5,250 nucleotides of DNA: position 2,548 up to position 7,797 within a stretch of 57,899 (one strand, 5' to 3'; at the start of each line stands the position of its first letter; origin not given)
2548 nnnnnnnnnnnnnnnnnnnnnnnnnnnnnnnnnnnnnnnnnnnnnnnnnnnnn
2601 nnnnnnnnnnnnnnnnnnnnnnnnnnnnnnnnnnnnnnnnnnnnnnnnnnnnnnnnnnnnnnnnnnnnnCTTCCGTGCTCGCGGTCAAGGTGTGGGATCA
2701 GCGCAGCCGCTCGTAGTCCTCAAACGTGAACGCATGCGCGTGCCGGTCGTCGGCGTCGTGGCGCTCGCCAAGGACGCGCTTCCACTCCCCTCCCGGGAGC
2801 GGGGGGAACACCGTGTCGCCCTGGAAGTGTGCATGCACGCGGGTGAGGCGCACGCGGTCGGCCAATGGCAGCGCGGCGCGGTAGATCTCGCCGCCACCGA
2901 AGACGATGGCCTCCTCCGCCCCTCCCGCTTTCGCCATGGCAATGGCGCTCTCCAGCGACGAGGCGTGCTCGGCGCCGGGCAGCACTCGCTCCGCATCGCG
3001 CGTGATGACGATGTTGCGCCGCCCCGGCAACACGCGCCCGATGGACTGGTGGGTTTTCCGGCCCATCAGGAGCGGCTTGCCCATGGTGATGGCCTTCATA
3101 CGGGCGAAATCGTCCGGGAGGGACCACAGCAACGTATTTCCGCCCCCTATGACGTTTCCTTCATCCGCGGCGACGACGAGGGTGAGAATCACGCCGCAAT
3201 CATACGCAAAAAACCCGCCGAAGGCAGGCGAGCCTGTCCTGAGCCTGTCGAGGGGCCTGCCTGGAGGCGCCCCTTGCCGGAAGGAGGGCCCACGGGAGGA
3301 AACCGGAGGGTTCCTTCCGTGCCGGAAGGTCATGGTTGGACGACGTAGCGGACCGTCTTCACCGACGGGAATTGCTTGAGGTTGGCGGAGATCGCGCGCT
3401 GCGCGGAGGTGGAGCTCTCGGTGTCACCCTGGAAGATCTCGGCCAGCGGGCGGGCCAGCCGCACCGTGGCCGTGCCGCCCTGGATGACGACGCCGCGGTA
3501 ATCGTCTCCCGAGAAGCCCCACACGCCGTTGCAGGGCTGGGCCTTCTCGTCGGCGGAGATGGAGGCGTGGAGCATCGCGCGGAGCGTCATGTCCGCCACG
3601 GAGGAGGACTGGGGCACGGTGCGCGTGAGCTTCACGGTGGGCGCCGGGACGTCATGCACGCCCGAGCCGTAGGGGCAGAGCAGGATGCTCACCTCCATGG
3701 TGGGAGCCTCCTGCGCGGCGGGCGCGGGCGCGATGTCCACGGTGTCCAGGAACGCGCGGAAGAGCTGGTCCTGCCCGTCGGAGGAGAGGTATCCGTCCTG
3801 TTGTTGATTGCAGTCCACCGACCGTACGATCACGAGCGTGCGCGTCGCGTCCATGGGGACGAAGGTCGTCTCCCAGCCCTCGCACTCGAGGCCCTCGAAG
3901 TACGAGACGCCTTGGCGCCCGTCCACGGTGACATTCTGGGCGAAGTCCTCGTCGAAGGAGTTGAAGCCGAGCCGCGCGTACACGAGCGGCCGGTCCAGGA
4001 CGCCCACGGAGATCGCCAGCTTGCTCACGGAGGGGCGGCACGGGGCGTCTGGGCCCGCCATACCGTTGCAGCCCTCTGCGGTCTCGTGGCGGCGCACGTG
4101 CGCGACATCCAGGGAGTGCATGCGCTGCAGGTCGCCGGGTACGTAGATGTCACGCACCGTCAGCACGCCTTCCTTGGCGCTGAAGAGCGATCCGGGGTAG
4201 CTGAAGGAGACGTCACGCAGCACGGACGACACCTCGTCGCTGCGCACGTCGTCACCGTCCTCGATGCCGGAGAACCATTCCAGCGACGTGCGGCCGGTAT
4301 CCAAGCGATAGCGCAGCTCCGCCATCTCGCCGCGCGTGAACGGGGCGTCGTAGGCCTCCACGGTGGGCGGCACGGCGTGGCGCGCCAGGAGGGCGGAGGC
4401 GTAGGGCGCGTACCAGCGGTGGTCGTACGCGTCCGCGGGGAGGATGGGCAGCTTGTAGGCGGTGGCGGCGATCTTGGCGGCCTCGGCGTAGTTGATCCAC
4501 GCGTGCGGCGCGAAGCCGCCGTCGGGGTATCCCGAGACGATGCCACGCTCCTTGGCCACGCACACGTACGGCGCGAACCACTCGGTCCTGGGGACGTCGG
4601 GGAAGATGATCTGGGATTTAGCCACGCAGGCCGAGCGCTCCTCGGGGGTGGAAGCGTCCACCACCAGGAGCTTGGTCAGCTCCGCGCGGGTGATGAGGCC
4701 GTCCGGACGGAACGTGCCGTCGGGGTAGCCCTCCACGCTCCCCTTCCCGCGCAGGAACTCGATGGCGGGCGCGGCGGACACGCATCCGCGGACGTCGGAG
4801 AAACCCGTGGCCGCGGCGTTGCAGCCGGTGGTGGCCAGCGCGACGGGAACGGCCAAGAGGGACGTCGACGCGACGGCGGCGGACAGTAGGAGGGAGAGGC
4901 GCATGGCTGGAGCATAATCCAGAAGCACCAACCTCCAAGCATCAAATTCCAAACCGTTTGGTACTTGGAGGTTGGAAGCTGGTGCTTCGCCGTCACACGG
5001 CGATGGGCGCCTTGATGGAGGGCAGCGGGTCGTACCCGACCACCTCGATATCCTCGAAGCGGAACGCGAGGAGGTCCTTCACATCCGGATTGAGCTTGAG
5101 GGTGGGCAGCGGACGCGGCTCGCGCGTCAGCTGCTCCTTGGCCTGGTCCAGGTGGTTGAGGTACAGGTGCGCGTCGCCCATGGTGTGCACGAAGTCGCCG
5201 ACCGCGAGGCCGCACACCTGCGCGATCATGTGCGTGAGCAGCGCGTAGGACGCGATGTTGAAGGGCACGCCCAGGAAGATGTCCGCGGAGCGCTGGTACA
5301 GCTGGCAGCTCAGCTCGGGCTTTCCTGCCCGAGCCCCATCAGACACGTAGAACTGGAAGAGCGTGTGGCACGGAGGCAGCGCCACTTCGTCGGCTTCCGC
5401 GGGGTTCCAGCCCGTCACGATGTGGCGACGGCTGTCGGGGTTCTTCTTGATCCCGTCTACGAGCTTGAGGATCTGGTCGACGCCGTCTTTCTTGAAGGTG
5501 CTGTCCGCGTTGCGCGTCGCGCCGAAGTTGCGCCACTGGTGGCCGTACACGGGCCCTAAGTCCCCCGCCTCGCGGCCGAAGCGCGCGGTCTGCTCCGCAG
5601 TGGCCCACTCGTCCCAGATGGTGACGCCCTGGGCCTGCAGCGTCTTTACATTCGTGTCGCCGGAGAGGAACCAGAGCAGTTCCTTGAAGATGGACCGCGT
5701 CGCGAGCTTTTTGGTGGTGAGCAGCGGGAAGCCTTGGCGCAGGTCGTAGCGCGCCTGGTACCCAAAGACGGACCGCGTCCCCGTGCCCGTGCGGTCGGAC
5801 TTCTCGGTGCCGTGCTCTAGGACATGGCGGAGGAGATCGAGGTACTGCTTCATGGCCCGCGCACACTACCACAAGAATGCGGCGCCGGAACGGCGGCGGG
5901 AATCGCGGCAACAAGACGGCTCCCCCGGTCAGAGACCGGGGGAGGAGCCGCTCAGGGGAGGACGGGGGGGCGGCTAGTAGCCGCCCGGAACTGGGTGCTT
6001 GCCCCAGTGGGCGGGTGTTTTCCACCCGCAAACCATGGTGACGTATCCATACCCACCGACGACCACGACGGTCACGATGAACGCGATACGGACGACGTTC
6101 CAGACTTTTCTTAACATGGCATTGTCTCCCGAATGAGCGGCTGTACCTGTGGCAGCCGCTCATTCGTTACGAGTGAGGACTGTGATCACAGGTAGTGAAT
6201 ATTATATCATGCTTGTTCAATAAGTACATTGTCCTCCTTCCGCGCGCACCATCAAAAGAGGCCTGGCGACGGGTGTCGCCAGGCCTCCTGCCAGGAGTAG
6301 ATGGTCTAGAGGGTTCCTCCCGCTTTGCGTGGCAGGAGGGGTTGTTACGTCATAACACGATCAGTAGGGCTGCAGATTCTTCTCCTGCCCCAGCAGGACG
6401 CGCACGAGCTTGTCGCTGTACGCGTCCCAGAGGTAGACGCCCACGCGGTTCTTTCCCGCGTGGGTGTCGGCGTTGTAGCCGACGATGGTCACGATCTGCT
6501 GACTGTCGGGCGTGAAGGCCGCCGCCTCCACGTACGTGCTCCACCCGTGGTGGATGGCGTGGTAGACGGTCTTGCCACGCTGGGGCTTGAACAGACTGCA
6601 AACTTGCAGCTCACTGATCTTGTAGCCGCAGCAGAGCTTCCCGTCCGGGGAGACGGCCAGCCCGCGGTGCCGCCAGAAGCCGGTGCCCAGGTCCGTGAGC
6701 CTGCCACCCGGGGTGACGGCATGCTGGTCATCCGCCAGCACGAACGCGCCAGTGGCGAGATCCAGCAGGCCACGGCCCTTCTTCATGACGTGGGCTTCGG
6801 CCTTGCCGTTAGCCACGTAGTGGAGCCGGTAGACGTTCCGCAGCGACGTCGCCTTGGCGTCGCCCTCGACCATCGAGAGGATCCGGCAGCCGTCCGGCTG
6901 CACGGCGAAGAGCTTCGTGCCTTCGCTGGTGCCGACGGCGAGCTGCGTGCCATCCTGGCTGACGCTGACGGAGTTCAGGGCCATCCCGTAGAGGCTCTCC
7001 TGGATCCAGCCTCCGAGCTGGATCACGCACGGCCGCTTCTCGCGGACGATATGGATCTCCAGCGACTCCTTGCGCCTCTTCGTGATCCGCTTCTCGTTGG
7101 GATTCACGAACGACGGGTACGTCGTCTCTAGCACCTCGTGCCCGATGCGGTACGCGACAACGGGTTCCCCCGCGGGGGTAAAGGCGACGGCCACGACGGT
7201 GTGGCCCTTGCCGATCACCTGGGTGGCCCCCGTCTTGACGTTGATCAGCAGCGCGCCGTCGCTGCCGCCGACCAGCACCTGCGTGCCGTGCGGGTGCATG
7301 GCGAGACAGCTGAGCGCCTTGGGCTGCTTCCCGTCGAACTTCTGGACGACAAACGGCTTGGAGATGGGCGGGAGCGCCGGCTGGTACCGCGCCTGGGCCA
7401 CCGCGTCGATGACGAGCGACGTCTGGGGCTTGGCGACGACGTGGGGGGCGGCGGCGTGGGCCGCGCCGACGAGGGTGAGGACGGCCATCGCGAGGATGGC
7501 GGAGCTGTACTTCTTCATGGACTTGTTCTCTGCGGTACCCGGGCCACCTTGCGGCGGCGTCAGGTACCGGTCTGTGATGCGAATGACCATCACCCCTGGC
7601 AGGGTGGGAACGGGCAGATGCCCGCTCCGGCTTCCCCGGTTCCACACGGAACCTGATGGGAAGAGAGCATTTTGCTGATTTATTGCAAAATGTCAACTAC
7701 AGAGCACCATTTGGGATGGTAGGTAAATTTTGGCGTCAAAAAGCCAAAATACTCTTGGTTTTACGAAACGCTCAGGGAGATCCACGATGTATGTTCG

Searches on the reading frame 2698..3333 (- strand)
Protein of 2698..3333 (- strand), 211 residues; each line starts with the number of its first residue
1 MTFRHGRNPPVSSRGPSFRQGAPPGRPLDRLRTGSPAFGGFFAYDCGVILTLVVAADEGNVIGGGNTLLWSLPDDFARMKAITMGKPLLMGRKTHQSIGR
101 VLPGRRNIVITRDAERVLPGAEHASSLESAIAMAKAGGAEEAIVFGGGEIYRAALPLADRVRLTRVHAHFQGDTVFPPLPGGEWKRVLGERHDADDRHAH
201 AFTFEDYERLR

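Call 97: search_protein_families(library=pfam, proteins=[window:2698-3333:-], max_evalue=0.001)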
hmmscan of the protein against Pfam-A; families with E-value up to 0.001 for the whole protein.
window:2698-3333:- (211 aa): 1 family
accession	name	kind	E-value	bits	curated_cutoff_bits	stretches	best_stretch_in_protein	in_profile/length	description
PF00186.24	DHFR_1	-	3.6e-51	173.4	25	1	50-209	2-159/159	Dihydrofolate reductase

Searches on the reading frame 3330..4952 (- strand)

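Call 97: search_protein_families(library=pfam, proteins=[window:3330-4952:-], max_evalue=0.001)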
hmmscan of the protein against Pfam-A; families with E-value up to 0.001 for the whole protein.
window:3330-4952:- (540 aa): 1 family
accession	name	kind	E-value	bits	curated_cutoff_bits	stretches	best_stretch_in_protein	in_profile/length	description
PF00395.25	SLH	-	4.5e-24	84.6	20.8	2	51-92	2-43/44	S-layer homology domain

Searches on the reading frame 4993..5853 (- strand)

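Call 97: search_protein_families(library=pfam, proteins=[window:4993-5853:-], max_evalue=0.001)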
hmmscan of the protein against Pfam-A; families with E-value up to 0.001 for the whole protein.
window:4993-5853:- (286 aa): 1 family
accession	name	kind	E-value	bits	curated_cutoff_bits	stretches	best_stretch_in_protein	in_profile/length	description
PF00303.24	Thymidylat_synt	-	5.5e-120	399.9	24.3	1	2-286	1-266/266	Thymidylate synthase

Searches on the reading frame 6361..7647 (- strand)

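Call 97: search_protein_families(library=pfam, proteins=[window:6361-7647:-], max_evalue=0.001)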
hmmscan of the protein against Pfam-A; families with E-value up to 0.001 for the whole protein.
window:6361-7647:- (428 aa): 3 families
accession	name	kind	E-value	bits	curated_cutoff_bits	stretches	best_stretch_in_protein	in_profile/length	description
PF00400.38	WD40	-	6.3e-08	33.3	27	0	102-133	5-35/39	WD domain, G-beta repeat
PF23414.1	Beta-prop_EML_2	-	7.7e-08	32.5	90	0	221-283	39-101/266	Echinoderm microtubule-associated protein second beta-propeller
PF25174.1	Beta-prop_THOC3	-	0.0009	18.8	305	0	112-172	91-153/272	THOC3 beta-propeller domain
